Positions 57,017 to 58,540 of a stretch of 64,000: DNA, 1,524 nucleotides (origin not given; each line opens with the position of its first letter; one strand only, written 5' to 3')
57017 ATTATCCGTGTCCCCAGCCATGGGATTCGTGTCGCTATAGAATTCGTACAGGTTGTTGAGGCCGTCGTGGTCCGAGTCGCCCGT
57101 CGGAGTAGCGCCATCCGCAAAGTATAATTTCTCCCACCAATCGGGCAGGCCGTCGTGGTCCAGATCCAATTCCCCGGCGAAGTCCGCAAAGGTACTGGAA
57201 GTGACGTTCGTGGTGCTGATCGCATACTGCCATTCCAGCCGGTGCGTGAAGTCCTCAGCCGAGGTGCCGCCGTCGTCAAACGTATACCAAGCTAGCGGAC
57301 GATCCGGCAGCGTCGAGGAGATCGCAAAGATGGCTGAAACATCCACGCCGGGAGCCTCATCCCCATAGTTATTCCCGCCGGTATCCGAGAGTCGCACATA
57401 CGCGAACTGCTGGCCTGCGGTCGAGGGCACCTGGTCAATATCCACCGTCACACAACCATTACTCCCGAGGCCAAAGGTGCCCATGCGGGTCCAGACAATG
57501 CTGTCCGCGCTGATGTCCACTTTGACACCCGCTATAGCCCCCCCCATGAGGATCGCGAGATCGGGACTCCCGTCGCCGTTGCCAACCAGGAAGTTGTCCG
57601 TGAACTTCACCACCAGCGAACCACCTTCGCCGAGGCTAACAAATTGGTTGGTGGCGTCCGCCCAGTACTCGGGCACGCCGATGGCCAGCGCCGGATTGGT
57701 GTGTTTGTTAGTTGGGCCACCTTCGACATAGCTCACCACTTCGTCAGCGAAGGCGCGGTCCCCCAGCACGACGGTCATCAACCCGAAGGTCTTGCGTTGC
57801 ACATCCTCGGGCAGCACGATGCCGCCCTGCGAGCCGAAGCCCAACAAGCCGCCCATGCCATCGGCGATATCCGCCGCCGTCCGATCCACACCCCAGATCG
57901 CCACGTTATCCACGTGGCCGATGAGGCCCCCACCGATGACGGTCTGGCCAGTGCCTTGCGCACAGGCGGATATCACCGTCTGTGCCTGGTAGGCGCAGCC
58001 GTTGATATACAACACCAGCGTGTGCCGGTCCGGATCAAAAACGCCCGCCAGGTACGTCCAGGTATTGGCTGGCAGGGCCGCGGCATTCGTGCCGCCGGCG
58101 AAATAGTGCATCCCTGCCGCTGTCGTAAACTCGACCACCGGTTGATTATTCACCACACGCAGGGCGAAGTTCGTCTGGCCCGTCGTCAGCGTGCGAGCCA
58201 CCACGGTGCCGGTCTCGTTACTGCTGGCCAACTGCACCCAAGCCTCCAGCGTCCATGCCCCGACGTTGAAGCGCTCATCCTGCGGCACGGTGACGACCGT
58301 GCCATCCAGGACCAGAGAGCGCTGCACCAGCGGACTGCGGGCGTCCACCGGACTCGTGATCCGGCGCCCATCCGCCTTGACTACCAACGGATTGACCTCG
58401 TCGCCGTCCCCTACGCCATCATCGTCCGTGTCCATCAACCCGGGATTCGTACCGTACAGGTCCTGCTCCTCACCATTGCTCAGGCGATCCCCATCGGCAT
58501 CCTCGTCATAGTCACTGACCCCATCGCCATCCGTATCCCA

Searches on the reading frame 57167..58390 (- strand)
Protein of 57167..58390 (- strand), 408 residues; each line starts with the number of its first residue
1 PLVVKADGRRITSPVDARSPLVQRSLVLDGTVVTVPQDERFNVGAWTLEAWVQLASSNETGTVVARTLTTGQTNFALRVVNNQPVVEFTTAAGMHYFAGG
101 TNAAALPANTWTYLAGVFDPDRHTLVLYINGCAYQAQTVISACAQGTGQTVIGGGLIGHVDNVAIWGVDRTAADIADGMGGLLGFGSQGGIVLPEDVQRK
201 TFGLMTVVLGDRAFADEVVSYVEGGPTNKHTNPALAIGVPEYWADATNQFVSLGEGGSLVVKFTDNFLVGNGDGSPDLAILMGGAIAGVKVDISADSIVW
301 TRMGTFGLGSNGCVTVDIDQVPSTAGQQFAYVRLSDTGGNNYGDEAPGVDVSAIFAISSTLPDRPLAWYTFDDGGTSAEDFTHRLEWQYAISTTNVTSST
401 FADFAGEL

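Call 17: search_protein_families(library=pfam, proteins=[window:57167-58390:-], max_evalue=1)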
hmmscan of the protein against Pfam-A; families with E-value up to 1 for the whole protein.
window:57167-58390:- (408 aa): 2 families
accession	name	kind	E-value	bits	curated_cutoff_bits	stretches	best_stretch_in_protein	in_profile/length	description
PF13385.13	Laminin_G_3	-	8.2e-18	65.4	27.6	1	31-176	5-151/151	Concanavalin A-like lectin/glucanases superfamily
PF12877.12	KIAA1549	-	0.36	9.6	24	1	69-139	178-248/676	UPF0606 protein KIAA1549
